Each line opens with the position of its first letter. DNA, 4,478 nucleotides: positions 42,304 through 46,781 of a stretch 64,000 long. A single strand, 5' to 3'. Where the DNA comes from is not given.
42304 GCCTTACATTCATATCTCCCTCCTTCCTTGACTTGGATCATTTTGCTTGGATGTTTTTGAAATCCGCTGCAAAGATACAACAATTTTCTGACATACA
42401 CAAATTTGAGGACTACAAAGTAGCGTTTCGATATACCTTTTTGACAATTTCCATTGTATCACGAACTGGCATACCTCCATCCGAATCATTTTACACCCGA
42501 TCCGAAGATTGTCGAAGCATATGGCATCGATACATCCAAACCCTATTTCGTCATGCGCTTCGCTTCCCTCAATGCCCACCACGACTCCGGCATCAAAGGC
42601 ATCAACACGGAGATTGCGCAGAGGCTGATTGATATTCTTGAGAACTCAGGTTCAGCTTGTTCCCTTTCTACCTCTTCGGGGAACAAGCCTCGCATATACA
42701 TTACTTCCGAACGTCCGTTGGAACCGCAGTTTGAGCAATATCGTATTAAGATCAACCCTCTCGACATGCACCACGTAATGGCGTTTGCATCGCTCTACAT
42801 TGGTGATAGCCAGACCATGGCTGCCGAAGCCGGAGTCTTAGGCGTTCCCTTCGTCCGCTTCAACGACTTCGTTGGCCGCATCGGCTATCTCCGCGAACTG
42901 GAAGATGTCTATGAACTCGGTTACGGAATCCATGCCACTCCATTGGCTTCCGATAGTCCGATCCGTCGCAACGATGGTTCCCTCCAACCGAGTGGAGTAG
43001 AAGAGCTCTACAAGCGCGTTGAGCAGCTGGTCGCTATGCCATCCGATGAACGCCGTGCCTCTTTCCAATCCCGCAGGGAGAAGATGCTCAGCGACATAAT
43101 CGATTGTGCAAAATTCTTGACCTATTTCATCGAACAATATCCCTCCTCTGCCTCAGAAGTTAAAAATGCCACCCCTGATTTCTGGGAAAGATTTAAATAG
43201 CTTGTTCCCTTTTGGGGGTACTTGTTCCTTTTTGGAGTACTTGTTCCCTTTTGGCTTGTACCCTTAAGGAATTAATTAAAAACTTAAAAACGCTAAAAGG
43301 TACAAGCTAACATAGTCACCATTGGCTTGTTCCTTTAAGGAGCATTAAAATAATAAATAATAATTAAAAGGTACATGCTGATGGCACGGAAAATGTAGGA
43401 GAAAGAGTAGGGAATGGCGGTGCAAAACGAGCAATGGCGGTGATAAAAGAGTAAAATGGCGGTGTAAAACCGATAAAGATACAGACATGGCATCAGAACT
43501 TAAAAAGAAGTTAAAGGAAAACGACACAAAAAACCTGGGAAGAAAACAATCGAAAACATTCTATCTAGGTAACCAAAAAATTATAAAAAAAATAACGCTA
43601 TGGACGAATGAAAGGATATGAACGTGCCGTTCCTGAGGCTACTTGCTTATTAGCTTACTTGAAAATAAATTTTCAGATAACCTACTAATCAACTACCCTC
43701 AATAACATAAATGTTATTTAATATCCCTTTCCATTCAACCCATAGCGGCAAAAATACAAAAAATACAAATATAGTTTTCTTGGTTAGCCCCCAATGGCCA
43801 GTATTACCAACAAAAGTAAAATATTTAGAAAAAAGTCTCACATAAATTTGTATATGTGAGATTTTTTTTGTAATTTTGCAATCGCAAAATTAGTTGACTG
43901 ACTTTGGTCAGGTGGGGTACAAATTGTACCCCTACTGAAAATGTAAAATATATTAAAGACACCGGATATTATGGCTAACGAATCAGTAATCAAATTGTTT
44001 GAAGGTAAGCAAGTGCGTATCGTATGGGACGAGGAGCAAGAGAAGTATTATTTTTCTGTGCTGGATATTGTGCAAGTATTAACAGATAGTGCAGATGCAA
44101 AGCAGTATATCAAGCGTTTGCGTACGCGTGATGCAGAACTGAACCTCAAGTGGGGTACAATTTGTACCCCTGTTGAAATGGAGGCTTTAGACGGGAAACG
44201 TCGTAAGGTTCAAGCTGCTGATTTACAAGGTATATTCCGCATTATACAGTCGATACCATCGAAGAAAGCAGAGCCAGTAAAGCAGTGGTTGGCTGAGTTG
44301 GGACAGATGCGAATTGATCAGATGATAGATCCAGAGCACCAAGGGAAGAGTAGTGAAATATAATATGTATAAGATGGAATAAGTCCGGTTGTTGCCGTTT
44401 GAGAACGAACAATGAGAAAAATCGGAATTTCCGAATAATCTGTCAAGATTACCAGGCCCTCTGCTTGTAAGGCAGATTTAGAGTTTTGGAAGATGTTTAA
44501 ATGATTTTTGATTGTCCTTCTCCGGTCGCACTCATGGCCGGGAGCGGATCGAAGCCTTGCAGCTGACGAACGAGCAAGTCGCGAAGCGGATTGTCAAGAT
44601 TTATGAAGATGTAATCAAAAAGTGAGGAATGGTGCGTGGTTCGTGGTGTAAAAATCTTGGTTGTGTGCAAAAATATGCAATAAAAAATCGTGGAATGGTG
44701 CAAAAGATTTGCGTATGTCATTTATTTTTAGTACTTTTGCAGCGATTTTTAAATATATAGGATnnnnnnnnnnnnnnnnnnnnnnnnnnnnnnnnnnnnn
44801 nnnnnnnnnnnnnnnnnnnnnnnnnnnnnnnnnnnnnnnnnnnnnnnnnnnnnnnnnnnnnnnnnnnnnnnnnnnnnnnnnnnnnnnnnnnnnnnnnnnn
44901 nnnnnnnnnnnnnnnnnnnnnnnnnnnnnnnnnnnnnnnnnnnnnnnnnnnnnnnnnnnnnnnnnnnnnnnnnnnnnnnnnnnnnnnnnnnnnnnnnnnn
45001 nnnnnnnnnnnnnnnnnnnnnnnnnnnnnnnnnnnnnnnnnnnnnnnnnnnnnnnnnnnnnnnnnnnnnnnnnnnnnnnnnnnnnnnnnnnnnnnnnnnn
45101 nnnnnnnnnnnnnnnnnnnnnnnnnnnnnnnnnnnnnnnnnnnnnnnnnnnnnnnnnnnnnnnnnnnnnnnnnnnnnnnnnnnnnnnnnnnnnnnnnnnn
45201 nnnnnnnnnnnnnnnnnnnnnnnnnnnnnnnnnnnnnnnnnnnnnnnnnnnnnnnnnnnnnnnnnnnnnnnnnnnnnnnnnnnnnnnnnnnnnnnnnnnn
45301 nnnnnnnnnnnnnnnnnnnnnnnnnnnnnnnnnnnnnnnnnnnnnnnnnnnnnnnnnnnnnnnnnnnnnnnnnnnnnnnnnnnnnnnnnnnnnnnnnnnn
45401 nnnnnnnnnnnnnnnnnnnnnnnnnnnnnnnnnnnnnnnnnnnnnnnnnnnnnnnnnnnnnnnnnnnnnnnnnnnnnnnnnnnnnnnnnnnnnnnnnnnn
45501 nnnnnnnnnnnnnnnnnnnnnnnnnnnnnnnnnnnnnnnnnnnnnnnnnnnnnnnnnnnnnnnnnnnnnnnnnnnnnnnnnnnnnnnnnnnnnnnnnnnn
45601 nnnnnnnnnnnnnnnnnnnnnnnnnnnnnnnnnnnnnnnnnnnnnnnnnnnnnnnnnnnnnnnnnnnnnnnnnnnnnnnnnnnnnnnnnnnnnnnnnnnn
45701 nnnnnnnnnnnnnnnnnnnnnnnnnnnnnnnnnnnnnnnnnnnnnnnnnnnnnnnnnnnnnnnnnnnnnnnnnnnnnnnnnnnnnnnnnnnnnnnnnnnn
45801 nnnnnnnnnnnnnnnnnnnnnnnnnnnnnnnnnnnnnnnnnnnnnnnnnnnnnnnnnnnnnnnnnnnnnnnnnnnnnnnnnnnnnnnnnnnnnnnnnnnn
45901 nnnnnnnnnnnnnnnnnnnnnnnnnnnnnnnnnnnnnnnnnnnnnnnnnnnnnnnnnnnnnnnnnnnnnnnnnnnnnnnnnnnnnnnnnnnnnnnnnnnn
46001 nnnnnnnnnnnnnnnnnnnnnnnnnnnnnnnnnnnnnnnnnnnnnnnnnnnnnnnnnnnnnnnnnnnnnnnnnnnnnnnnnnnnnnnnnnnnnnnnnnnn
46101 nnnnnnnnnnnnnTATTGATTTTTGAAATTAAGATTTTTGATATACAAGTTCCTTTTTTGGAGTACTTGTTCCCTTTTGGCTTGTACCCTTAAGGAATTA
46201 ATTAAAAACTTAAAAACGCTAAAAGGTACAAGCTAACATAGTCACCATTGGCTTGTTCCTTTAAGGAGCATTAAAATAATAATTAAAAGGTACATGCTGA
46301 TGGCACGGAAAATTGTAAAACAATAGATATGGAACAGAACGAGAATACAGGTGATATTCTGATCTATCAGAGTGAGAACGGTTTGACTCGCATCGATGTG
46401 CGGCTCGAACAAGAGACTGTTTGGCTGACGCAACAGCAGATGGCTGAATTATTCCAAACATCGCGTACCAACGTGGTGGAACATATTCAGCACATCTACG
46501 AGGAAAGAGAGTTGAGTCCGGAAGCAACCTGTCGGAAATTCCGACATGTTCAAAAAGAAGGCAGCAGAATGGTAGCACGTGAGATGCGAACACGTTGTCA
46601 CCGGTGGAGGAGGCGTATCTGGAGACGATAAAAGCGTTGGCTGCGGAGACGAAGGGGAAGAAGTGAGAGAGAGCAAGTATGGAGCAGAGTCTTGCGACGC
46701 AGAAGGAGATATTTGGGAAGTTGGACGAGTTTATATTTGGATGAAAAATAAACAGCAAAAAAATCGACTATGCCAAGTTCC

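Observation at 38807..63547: About 25 kb accretion zone inside a polysaccharide locus, punctuated by five copies of the 3' end of a DUF354 gene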

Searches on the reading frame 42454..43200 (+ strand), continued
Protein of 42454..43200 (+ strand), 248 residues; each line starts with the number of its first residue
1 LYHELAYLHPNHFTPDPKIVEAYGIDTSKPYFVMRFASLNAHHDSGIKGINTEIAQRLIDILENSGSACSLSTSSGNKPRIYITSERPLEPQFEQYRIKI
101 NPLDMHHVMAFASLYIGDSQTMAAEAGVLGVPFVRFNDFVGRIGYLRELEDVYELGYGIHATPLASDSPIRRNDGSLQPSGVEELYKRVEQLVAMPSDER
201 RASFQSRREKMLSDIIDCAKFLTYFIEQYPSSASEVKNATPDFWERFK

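Call 45: search_protein_families(library=pfam, proteins=[L065:10095-11231:+, L065:11298-12389:+, L065:12915-13856:+, L060:11164-11958:+, L060:11970-12713:-, L026:11730-12422:-, L026:13771-14556:+, L028:11858-12469:-, L064:12279-12869:-, L070:11225-11575:+], max_evalue=0.001)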
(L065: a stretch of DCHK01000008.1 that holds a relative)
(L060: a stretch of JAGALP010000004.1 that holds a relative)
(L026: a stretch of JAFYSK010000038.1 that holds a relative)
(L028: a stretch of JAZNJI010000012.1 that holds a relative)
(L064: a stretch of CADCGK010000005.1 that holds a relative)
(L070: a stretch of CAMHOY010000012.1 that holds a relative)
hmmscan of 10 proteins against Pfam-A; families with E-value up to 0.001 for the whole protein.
L065:10095-11231:+ (378 aa): 1 family
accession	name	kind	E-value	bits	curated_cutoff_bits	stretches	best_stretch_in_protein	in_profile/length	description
PF14907.12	NTP_transf_5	-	2.1e-43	149.1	31.2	1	32-282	3-249/249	Uncharacterised nucleotidyltransferase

L065:11298-12389:+ (363 aa): 3 families
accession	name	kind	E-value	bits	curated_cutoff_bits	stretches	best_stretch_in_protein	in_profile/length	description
PF16363.11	GDP_Man_Dehyd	-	4.6e-144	480.4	27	1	5-332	1-332/332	GDP-mannose 4,6 dehydratase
PF01370.27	Epimerase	-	4.5e-71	239.5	20.9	1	4-246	1-240/240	NAD dependent epimerase/dehydratase family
PF04321.23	RmlD_sub_bind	-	2.8e-09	36.9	27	1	4-198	3-167/287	RmlD substrate binding domain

L065:12915-13856:+ (313 aa): 4 families
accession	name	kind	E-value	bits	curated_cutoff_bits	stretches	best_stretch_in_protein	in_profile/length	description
PF01370.27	Epimerase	-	8.4e-61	205.9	20.9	1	7-238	1-240/240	NAD dependent epimerase/dehydratase family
PF16363.11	GDP_Man_Dehyd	-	1.3e-15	58.1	27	1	39-298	58-330/332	GDP-mannose 4,6 dehydratase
PF04321.23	RmlD_sub_bind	-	1.3e-07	31.5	27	1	6-65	2-60/287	RmlD substrate binding domain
PF02719.21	Polysacc_synt_2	-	0.00091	18.9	20.2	0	18-102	37-122/293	Polysaccharide biosynthesis protein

L060:11164-11958:+ (264 aa): 0 families

L060:11970-12713:- (247 aa): 1 family
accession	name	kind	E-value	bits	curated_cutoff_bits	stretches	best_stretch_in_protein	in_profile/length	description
PF02350.25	Epimerase_2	-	4.2e-47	161.1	30.6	1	45-244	144-346/347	UDP-N-acetylglucosamine 2-epimerase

L026:11730-12422:- (230 aa): 1 family
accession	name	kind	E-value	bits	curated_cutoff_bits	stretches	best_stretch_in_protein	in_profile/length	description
PF21247.3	Fic-like_C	-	9.1e-16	58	27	1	149-212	3-64/64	Filamentation induced by cAMP protein Fic-like, C-terminal domain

L026:13771-14556:+ (261 aa): 5 families
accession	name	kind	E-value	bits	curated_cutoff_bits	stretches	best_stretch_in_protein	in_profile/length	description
PF13905.12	Thioredoxin_8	-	8.8e-20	71.3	27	1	152-244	2-93/94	Thioredoxin-like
PF00578.27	AhpC-TSA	-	1e-16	61.4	26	1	125-246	1-122/124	AhpC/TSA family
PF08534.16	Redoxin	-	2.5e-14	53.7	26.6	1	127-250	4-133/148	Redoxin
PF00085.26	Thioredoxin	-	7.3e-11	42.4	23.5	1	148-197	14-62/103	Thioredoxin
PF13098.12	Thioredoxin_2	-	3e-07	31.2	27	1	150-252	4-94/104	Thioredoxin-like domain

L028:11858-12469:- (203 aa): 1 family
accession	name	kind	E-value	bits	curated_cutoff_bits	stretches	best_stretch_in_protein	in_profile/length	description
PF21247.3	Fic-like_C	-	1.5e-16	60.4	27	1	125-190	1-64/64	Filamentation induced by cAMP protein Fic-like, C-terminal domain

L064:12279-12869:- (196 aa): 0 families

L070:11225-11575:+ (116 aa): 2 families
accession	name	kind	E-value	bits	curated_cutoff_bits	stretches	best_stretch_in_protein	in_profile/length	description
PF05635.17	23S_rRNA_IVP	-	1.2e-34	119.2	33.8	1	8-113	1-106/106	23S rRNA-intervening sequence protein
PF22296.2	bAvd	-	4.1e-05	24.5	40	1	17-115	8-104/107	bAvd-like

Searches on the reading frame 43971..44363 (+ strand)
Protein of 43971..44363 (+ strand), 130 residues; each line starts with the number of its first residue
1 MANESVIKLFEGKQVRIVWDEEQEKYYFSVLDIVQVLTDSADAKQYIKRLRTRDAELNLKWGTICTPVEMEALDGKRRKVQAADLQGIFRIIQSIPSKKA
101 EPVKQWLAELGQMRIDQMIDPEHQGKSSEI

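Call 14: search_protein_families(library=pfam, proteins=[window:43971-44363:+], max_evalue=0.01)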
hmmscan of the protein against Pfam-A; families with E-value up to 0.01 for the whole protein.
window:43971-44363:+ (130 aa): 1 family
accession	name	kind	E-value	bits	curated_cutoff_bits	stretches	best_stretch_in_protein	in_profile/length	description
PF02498.22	Bro-N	-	8.2e-09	36.4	25.6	1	14-109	1-92/96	BRO family, N-terminal domain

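Call 49: find_encoding_contigs(protein=window:43971-44363:+, flank=8000, max_places=8)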
Protein window:43971-44363:+ (130 aa): 8 contigs read that carry it; 3 places shown.
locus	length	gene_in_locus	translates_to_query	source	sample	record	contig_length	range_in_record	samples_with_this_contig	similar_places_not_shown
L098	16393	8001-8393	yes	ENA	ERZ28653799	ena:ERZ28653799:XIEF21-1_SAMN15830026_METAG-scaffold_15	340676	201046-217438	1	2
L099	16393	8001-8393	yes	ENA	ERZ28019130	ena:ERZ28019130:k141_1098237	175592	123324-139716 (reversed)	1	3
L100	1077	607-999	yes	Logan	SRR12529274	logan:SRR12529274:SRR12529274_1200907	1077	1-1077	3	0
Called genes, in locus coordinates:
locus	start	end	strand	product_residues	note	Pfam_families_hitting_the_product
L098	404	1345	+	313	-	PF13480:Acetyltransf_6 (weak), PF02388:FemAB (weak)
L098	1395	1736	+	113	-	PF05635:23S_rRNA_IVP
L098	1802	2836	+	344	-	PF04007:DUF354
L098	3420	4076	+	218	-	PF21247:Fic-like_C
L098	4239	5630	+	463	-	PF03721:UDPG_MGDP_dh_N, PF00984:UDPG_MGDP_dh, PF03720:UDPG_MGDP_dh_C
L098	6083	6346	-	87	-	PF21247:Fic-like_C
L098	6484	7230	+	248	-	-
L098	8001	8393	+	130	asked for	PF02498:Bro-N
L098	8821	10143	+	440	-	PF13173:AAA_14, PF13635:DUF4143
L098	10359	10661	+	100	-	-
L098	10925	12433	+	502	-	PF13304:AAA_21, PF13175:AAA_15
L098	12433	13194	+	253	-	PF01844:HNH (weak)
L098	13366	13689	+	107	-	-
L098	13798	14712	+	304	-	PF14253:AbiH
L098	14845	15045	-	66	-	-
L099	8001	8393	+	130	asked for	PF02498:Bro-N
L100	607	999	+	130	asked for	PF02498:Bro-N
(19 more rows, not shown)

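Call 57: search_protein_families(library=padloc, proteins=[window:43971-44363:+], max_evalue=0.001)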
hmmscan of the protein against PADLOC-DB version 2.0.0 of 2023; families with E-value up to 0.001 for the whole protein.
window:43971-44363:+ (130 aa): 2 families
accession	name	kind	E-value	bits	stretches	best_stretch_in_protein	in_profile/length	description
PDLC04920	PDC-S13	-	3.2e-53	178.9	1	1-124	1-124/286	-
PDLC04841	PDC-S04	-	6.1e-21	73.3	1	1-110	1-113/292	-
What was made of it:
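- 43971..44363 (+): Bro-N domain gene, truncated (first 124 of a 286-position PDC-S13 profile). calls 14, 57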

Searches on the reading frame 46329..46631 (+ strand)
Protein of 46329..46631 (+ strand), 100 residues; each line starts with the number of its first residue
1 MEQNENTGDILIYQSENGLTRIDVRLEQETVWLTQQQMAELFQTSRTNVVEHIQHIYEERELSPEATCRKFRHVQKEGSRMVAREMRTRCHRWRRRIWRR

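Call 14: search_protein_families(library=pfam, proteins=[window:46329-46631:+], max_evalue=0.01)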
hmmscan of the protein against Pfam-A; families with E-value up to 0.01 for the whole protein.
window:46329-46631:+ (100 aa): 0 families

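Call 20: search_protein_families(library=ncbifam, proteins=[window:46329-46631:+], max_evalue=0.01)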
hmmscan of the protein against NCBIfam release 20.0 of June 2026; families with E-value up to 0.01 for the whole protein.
window:46329-46631:+ (100 aa): 0 families

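Call 57: search_protein_families(library=padloc, proteins=[window:46329-46631:+], max_evalue=0.001)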
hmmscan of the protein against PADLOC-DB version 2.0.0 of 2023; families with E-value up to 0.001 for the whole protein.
window:46329-46631:+ (100 aa): 39 families (the best 25 are shown)
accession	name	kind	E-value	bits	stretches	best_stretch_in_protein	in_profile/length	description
PDLC04861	PDC-S05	-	1.6e-35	118.9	1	3-83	3-80/83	-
PDLC04881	PDC-S05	-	5.3e-33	110.8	1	6-81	3-78/82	-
PDLC04876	PDC-S05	-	5.3e-31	105.7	1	1-87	1-87/174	-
PDLC04885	PDC-S05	-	1e-30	104.2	1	4-86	3-85/110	-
PDLC04872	PDC-S05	-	9.3e-30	101.4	1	7-87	4-84/152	-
PDLC04854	PDC-S05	-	6.4e-29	99.1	1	7-87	3-83/212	-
PDLC04884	PDC-S05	-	1.1e-28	97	1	8-86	3-81/85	-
PDLC04847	PDC-S05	-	3.5e-28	96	1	2-89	4-91/104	-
PDLC04853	PDC-S05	-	4e-28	96.5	1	5-87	3-85/336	-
PDLC04852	PDC-S05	-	6.7e-28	95.6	1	3-87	6-90/346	-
PDLC04965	PDC-S23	-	1.2e-27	95.2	1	7-87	4-84/327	-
PDLC04964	PDC-S23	-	1.7e-27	94.5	1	8-87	4-83/331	-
PDLC04851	PDC-S05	-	1.7e-27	94.4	1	3-86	3-88/342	-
PDLC04867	PDC-S05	-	2.2e-27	93.3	1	4-85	2-83/93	-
PDLC04870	PDC-S05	-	4.9e-27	92.7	1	2-80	2-81/214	-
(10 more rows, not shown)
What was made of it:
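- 46329..46631 (+): RhuM-like gene fragment (first ~87 residues; PDC-S05). call 57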
